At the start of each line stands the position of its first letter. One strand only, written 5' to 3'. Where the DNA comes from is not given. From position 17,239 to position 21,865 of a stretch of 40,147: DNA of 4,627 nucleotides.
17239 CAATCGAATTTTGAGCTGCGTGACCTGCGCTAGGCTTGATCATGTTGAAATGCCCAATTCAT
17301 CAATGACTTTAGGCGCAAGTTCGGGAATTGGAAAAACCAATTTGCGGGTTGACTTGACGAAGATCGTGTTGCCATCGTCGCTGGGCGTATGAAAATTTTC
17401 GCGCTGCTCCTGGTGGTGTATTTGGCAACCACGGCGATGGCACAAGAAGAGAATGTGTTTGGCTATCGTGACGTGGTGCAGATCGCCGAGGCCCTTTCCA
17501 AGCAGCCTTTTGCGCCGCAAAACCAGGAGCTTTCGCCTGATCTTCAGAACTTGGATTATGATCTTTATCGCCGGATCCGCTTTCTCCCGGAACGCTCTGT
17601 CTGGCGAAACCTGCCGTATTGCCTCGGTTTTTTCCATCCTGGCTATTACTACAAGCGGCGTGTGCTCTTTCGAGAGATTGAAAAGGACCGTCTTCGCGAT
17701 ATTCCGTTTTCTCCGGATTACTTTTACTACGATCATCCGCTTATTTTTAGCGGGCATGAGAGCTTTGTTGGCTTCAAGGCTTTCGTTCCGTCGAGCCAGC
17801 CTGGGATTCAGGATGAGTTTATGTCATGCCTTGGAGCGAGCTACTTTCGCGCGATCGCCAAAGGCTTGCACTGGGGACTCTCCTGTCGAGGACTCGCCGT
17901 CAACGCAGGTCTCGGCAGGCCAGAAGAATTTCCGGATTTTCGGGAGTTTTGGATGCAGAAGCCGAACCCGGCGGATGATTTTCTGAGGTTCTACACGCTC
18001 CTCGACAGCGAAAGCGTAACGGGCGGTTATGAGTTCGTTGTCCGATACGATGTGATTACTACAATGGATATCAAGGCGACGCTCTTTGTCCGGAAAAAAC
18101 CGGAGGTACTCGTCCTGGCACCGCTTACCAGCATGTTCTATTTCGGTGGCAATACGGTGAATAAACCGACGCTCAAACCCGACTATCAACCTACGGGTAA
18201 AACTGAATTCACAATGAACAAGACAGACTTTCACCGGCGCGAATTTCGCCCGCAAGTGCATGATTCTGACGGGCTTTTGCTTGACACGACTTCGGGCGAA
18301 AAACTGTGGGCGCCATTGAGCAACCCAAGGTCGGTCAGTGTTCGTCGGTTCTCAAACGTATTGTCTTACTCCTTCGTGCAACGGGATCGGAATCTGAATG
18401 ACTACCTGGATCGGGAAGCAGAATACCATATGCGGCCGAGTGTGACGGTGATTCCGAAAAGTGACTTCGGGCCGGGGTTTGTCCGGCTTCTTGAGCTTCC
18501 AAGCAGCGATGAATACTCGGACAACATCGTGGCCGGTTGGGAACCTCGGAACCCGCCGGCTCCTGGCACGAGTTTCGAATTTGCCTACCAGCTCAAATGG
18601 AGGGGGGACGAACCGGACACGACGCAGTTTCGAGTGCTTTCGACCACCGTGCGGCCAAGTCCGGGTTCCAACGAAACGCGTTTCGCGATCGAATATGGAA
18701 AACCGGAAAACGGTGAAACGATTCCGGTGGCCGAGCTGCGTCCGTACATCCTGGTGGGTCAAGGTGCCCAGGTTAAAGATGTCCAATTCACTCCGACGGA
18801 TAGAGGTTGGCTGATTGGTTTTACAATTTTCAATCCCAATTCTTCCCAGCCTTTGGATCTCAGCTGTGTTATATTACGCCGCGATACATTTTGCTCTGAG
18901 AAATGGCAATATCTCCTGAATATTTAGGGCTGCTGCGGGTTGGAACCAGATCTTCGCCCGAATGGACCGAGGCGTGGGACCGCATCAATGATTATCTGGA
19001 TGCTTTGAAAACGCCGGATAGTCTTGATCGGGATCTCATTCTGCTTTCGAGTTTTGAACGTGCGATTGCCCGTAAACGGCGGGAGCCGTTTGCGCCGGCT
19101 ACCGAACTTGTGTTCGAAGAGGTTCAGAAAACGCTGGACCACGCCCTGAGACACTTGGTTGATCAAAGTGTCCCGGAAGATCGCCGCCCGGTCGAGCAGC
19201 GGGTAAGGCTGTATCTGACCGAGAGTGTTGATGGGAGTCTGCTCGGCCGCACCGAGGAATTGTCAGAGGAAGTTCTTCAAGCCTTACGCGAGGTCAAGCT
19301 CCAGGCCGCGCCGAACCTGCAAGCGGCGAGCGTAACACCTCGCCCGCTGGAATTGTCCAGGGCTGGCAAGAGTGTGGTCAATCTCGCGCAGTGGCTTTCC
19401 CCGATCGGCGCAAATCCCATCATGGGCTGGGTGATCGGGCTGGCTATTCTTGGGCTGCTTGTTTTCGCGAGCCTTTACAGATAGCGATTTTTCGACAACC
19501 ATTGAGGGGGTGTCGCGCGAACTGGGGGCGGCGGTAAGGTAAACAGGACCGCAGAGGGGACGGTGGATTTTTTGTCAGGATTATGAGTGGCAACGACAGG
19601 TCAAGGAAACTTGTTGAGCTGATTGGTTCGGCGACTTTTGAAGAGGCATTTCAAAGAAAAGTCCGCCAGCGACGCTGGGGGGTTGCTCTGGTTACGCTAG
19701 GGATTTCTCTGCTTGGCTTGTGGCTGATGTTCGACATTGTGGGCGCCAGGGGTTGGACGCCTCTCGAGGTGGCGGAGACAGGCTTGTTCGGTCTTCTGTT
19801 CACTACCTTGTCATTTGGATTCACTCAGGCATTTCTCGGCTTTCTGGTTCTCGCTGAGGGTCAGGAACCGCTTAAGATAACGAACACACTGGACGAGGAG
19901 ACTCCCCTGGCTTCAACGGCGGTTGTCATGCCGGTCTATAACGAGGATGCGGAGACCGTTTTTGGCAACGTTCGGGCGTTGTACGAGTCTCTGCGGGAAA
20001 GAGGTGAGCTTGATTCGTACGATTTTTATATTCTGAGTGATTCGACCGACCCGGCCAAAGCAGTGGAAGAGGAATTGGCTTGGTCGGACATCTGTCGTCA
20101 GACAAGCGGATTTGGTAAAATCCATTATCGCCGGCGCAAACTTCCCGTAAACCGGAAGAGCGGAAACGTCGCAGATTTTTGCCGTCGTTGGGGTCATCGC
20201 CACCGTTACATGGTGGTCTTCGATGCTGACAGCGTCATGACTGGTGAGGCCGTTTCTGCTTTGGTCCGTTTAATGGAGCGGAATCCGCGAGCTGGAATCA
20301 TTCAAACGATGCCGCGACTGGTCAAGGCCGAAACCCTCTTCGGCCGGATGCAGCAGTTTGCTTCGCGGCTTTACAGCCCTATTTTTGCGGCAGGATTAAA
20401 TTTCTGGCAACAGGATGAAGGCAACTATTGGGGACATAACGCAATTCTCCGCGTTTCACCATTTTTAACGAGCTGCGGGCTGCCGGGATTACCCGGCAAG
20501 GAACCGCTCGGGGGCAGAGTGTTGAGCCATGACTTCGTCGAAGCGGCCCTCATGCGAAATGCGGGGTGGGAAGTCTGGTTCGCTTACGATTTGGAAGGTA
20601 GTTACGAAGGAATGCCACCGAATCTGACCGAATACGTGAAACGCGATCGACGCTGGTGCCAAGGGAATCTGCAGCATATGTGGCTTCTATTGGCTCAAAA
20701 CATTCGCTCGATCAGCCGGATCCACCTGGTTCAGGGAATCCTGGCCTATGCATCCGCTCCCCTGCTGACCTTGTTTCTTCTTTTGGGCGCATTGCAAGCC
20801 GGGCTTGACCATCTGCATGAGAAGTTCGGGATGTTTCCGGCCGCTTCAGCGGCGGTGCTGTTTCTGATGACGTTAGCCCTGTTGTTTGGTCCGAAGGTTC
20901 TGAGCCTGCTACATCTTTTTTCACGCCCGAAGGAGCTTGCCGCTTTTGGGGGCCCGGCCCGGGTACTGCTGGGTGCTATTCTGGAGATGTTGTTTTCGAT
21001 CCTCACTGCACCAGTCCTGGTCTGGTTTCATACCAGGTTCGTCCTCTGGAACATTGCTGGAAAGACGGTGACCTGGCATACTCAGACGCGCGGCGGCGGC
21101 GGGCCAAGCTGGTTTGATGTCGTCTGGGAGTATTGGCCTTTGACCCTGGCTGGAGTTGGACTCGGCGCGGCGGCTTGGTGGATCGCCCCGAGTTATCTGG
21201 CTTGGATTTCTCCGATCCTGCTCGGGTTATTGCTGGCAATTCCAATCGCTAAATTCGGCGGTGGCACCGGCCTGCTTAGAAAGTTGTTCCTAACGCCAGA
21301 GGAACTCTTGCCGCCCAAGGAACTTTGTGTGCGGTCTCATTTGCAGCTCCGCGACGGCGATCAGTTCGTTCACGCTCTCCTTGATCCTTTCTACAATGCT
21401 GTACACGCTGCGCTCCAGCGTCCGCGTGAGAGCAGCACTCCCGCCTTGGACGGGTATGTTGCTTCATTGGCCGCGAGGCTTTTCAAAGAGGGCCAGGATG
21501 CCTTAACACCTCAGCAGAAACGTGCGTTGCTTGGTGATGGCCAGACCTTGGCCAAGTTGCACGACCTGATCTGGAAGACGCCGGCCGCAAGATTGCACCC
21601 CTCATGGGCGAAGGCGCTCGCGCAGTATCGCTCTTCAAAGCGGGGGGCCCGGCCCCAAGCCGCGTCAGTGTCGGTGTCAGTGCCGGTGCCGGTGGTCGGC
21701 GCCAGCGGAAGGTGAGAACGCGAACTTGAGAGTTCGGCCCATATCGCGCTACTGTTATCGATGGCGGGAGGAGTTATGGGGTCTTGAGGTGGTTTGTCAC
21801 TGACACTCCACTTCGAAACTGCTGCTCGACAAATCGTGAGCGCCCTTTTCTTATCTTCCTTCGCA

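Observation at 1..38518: Dispersed family of intergenic inverted tandem-oligomer arrays at more than ten gene boundaries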

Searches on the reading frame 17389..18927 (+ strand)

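Call 29: search_protein_families(library=pfam, proteins=[window:17389-18927:+], max_evalue=0.001)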
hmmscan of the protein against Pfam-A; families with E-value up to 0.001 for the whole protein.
window:17389-18927:+ (512 aa): 1 family
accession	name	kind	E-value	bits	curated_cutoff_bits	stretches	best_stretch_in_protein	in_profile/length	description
PF04349.18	MdoG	-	2.5e-128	429.5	25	2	24-259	1-241/478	Periplasmic glucan biosynthesis protein, MdoG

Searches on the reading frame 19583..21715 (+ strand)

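Call 29: search_protein_families(library=pfam, proteins=[window:19583-21715:+], max_evalue=0.001)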
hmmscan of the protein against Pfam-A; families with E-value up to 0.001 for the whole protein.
window:19583-21715:+ (710 aa): 4 families
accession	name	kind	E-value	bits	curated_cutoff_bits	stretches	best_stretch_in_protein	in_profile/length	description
PF00535.33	Glycos_transf_2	-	3.4e-13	50.3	23.3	1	114-294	2-164/168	Glycosyl transferase family 2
PF13632.12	Glyco_trans_2_3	-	4.3e-13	50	27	1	211-434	3-195/198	Glycosyl transferase family group 2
PF13506.12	Glyco_transf_21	-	6.6e-07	29.4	21.7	1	186-358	12-172/174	Glycosyl transferase family 21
PF13641.12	Glyco_tranf_2_3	-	7.4e-07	29.9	27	1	146-360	31-229/230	Glycosyltransferase like family 2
